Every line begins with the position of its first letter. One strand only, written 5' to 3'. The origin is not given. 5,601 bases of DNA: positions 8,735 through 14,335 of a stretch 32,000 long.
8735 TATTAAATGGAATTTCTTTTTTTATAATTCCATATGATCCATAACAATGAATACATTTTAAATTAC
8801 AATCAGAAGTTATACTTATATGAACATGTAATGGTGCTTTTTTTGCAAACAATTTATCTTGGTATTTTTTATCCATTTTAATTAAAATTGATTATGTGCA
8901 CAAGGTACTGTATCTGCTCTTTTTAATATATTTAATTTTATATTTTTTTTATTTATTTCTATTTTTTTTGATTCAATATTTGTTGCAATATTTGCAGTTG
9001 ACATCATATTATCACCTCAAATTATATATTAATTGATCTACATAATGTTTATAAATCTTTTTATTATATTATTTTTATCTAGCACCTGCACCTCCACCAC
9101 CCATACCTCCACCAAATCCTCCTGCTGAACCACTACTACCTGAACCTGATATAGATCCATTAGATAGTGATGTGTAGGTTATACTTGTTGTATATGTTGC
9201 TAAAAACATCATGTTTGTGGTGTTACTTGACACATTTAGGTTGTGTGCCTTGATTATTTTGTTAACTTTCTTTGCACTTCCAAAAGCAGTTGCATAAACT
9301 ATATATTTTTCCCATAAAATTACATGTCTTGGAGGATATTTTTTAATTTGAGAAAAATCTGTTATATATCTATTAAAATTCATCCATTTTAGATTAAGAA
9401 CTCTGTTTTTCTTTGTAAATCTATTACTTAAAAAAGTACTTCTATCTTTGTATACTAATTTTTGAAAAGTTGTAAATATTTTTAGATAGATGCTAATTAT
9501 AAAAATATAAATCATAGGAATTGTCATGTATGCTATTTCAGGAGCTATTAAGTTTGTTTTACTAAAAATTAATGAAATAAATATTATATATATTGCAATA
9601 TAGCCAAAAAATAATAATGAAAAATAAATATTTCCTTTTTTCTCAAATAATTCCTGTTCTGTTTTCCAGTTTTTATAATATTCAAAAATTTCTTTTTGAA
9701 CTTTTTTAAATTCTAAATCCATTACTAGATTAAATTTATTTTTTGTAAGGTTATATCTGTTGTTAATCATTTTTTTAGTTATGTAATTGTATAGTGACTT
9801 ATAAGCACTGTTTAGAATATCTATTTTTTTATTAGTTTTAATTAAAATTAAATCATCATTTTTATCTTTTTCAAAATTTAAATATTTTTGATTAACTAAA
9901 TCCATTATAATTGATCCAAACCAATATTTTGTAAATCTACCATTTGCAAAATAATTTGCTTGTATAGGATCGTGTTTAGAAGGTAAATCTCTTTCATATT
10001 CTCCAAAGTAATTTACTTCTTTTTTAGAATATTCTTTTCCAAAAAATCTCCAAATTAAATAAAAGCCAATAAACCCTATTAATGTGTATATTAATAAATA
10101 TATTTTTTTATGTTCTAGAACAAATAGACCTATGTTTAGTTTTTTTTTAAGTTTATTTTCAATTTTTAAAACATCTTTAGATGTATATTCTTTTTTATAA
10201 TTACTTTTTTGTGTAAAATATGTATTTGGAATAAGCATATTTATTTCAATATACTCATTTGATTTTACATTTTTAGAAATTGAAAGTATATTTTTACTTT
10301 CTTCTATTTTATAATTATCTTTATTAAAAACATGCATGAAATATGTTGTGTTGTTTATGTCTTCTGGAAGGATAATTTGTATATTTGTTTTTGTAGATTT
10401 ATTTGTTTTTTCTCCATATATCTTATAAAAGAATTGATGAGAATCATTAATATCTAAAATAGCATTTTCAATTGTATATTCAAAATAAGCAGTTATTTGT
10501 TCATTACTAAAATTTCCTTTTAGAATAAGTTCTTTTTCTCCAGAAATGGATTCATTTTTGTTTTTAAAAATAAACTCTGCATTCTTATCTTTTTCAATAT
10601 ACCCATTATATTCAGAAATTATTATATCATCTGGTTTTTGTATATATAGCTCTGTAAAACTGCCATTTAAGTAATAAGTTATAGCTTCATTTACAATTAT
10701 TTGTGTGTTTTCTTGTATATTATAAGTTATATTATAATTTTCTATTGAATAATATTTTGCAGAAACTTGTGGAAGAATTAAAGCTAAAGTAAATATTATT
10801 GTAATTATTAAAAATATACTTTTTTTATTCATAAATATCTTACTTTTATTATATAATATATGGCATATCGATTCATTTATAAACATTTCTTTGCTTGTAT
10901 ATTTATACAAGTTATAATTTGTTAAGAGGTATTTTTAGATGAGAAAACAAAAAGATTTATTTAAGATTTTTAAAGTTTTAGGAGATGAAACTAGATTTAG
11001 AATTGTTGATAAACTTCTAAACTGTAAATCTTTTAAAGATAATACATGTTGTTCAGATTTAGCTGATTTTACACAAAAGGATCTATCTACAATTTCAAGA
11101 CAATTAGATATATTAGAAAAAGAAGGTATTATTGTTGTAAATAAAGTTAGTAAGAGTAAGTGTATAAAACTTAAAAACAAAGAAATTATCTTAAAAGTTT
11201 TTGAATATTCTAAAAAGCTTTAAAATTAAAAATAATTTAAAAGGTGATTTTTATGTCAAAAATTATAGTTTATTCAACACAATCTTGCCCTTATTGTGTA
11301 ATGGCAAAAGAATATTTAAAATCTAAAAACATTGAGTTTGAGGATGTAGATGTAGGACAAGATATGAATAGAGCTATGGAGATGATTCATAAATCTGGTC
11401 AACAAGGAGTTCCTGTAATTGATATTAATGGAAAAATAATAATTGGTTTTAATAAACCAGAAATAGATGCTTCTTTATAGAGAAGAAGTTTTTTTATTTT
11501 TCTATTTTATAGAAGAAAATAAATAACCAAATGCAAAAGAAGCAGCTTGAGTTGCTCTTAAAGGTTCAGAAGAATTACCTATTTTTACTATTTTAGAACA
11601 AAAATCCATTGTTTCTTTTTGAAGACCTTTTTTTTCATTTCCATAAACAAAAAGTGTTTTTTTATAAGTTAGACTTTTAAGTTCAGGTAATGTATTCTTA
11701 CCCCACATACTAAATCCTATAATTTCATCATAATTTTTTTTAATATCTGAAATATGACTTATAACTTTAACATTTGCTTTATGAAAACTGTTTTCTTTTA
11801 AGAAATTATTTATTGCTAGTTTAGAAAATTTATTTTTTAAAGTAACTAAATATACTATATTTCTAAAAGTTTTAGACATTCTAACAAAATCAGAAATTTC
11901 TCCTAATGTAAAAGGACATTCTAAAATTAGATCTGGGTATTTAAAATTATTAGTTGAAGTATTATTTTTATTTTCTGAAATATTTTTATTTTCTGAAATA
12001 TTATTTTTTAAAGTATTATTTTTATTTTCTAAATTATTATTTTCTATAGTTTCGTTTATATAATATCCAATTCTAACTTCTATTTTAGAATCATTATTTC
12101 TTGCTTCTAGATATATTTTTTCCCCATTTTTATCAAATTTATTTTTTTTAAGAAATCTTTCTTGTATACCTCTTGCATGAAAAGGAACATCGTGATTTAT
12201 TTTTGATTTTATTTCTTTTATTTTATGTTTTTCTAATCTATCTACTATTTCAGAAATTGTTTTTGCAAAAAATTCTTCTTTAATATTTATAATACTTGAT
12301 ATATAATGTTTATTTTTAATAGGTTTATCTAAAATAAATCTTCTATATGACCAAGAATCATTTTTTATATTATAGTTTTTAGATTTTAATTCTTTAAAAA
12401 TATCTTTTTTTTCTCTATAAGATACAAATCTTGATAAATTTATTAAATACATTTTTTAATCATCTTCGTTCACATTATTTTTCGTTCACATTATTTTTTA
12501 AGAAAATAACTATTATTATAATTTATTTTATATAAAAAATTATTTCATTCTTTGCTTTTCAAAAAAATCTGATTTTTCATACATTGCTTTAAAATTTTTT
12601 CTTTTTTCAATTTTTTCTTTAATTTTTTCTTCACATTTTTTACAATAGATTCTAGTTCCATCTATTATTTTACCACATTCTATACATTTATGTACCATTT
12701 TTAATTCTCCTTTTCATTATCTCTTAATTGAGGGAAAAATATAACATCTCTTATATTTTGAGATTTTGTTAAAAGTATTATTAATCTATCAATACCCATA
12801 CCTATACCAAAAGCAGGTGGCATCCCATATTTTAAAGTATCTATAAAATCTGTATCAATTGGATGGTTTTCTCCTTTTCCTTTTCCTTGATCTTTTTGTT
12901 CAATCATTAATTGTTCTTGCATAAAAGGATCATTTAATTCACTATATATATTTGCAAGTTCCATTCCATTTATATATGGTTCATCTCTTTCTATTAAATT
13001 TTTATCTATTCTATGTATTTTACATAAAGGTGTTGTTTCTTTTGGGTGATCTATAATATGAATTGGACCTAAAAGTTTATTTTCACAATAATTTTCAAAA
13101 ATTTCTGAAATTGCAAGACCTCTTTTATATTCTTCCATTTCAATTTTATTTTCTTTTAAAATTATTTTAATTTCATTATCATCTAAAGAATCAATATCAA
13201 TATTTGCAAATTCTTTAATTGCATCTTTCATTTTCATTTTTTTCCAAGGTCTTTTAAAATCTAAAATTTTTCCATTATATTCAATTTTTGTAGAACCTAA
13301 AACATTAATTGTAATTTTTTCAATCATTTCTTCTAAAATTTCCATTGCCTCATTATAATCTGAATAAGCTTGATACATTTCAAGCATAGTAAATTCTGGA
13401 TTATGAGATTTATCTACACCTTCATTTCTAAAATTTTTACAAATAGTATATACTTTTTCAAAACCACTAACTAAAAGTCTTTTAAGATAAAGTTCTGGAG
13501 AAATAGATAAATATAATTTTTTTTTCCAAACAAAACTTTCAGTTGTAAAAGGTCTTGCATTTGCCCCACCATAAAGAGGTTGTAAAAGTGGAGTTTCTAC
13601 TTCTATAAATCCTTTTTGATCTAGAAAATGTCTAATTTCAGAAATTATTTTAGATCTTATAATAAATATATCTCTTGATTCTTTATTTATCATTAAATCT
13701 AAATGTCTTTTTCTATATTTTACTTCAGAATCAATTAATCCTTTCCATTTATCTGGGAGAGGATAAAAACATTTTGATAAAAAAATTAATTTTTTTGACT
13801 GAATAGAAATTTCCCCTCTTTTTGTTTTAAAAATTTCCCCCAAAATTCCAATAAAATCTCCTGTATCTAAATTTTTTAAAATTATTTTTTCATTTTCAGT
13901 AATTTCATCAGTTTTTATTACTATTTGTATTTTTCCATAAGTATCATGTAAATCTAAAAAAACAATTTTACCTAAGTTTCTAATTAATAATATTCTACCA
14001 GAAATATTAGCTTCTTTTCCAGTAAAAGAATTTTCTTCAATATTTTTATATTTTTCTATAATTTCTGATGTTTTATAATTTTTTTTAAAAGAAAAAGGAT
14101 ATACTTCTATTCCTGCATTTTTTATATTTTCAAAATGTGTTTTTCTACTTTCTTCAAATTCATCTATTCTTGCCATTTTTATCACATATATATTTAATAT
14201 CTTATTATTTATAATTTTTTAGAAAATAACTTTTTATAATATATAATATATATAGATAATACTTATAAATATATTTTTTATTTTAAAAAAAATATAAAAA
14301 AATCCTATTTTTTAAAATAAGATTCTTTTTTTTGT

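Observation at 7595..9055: Unannotated 41-aa peptide gene translationally coupled to a radical SAM/SPASM enzyme: candidate archaeal RiPP cassette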

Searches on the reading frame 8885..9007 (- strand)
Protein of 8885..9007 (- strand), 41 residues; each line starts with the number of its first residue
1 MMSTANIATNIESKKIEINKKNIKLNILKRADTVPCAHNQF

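Call 7: search_protein_families(library=pfam, proteins=[window:8885-9007:-], max_evalue=0.01)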
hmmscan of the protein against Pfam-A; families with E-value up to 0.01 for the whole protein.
seq(41 aa): 0 families

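Call 8: search_protein_families(library=ncbifam, proteins=[window:8885-9007:-], max_evalue=0.1)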
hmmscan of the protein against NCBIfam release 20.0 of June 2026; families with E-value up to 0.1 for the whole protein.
seq(41 aa): 0 families

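Call 34: find_homologous_proteins(query=A2, max_evalue=10)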
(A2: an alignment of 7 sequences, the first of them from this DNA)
Query A2 (7 sequences) (41 aa, profile of the alignment): 9 proteins with E <= 10 among 31 candidates.
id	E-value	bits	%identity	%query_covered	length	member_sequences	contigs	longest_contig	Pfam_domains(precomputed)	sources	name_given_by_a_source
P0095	3.2e-21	93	51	100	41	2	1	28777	-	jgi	-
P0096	3.8e-21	93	51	100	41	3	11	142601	-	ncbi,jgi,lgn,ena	ncbi:MAG: hypothetical protein WCX82_02380 [archaeon]|jgi:hypothetical protein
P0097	1.7e-20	91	46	100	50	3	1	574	-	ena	-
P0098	1.9e-20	91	55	98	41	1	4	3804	-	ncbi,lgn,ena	ncbi:MAG: hypothetical protein WCF78_04505 [archaeon]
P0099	2.2e-20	90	56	100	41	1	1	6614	-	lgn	-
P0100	2.5e-19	87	49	100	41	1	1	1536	-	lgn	-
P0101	5.9e-19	86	100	100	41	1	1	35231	-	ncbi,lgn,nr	ncbi:MAG: hypothetical protein PHN22_03455 [Candidatus ainarchaeum sp.]|nr:hypothetical protein [Can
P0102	6.2e-17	79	51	100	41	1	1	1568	-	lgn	-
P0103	1.5e-14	72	42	98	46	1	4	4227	-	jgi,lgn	-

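Call 53: find_encoding_contigs(protein=P0102, flank=3000, max_places=3)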
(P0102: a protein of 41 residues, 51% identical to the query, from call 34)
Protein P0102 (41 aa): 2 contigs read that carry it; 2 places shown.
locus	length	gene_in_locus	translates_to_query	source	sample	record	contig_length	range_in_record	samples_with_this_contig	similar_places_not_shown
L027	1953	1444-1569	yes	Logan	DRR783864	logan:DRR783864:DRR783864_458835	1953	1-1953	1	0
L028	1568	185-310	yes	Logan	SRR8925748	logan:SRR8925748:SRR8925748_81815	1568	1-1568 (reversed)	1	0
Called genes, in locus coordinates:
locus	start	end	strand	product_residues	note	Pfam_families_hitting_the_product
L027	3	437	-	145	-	?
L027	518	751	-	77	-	-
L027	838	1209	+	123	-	-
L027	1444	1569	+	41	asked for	-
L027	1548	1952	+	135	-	?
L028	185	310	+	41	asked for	-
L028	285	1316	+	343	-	PF04055:Radical_SAM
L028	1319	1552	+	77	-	-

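Call 86: search_protein_families(library=ncbifam, alignment_id=A2, max_evalue=10)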
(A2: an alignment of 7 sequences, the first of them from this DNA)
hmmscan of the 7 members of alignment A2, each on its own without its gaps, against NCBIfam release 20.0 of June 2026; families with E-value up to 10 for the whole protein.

A. member 1, seq(41 aa): 0 families

B. families by the number of members that match (of 7 scanned): 1 family
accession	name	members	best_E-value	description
NF006586.0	PRK09112.1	1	0.066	DNA polymerase III subunit delta'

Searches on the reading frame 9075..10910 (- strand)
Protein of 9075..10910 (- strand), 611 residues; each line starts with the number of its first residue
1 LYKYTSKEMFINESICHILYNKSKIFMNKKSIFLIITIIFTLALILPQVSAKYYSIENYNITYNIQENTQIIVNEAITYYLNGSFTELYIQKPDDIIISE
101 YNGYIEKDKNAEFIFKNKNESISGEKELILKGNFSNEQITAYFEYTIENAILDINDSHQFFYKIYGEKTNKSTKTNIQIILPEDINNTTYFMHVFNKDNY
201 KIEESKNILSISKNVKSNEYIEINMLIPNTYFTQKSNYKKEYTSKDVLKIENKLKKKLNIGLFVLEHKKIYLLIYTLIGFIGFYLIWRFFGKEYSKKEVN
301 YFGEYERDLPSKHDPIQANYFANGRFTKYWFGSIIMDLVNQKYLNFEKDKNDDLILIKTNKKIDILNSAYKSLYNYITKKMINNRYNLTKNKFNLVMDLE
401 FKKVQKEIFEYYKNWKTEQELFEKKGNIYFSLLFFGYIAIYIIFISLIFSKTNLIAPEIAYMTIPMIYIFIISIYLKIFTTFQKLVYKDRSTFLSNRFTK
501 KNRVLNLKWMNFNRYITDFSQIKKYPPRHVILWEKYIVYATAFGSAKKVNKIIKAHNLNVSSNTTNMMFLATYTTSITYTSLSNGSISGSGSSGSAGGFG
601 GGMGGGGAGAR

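Call 7: search_protein_families(library=pfam, proteins=[window:9075-10910:-], max_evalue=0.01)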
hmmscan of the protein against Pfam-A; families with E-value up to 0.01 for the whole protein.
window:9075-10910:- (611 aa): 2 families
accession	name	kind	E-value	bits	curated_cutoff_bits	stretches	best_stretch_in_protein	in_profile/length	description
PF20990.2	DUF2207_C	-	2.7e-35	122.7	33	1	304-551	3-245/247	Predicted membrane protein (DUF2207) C-terminal domain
PF09972.14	DUF2207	-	9.7e-16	58.9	24.4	1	55-227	1-172/172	Predicted membrane protein (DUF2207) N-terminal domain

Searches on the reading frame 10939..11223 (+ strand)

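Call 7: search_protein_families(library=pfam, proteins=[window:10939-11223:+], max_evalue=0.01)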
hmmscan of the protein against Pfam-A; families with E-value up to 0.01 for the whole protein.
window:10939-11223:+ (94 aa): 6 families
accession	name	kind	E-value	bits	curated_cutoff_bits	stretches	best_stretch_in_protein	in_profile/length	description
PF01022.26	HTH_5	-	1.5e-07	31.6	22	1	16-65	1-45/47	Bacterial regulatory protein, arsR family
PF12840.13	HTH_20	-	0.00011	22.5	27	1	14-67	1-50/51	Helix-turn-helix domain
PF01047.28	MarR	-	0.00049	20.4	24.6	1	39-66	21-48/59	MarR family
PF13412.12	HTH_24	-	0.00059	19.8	21.9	1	35-65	17-47/48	Winged helix-turn-helix DNA-binding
PF25212.1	HVO_A0114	-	0.0026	18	27.6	1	39-81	40-82/84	HVO_A0114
PF13601.12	HTH_34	-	0.0034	17.9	27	1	19-74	2-53/80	Winged helix DNA-binding domain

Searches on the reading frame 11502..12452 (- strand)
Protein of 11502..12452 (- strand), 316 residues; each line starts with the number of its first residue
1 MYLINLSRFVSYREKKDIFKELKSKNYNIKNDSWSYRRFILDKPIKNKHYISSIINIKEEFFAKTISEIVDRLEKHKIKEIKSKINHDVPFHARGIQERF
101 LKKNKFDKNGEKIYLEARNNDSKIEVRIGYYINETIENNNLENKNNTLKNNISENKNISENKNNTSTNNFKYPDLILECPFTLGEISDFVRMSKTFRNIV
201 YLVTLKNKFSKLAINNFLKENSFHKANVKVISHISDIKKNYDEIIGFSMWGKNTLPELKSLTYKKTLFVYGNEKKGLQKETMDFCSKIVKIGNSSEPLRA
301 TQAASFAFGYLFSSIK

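Call 7: search_protein_families(library=pfam, proteins=[window:11502-12452:-], max_evalue=0.01)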
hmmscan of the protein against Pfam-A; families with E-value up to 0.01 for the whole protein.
window:11502-12452:- (316 aa): 1 family
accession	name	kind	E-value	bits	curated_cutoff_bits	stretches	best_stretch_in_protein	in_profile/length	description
PF00588.24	SpoU_methylase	-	1.1e-05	26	29.7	1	228-292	58-123/142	SpoU rRNA Methylase family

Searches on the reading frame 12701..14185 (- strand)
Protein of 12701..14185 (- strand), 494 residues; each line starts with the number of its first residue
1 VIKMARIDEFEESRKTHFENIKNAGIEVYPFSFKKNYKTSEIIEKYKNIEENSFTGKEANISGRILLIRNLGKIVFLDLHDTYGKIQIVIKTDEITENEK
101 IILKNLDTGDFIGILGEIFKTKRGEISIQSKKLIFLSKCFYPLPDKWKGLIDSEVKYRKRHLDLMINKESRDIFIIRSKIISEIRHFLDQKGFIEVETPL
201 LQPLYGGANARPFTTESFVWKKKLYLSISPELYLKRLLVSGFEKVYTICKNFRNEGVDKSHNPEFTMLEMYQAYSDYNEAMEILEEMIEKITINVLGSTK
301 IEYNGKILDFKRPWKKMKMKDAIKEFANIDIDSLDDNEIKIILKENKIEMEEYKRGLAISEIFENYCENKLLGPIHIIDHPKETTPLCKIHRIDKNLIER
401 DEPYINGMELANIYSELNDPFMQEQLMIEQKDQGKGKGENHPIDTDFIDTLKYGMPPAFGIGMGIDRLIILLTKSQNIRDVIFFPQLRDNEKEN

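Call 9: search_protein_families(library=pfam, proteins=[window:12701-14185:-], max_evalue=0.001)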
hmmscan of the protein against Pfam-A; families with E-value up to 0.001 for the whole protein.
window:12701-14185:- (494 aa): 3 families
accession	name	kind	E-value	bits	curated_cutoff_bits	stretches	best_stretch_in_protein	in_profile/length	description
PF00152.25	tRNA-synt_2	-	1.4e-87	294.1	25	1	153-487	2-307/308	tRNA synthetases class II (D, K and N)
PF01336.31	tRNA_anti-codon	-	1.5e-13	50.9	27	1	61-133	3-72/75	OB-fold nucleic acid binding domain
PF01409.25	tRNA-synt_2d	-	2.5e-06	27.6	19.8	0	244-317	104-176/246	tRNA synthetases class II core domain (F)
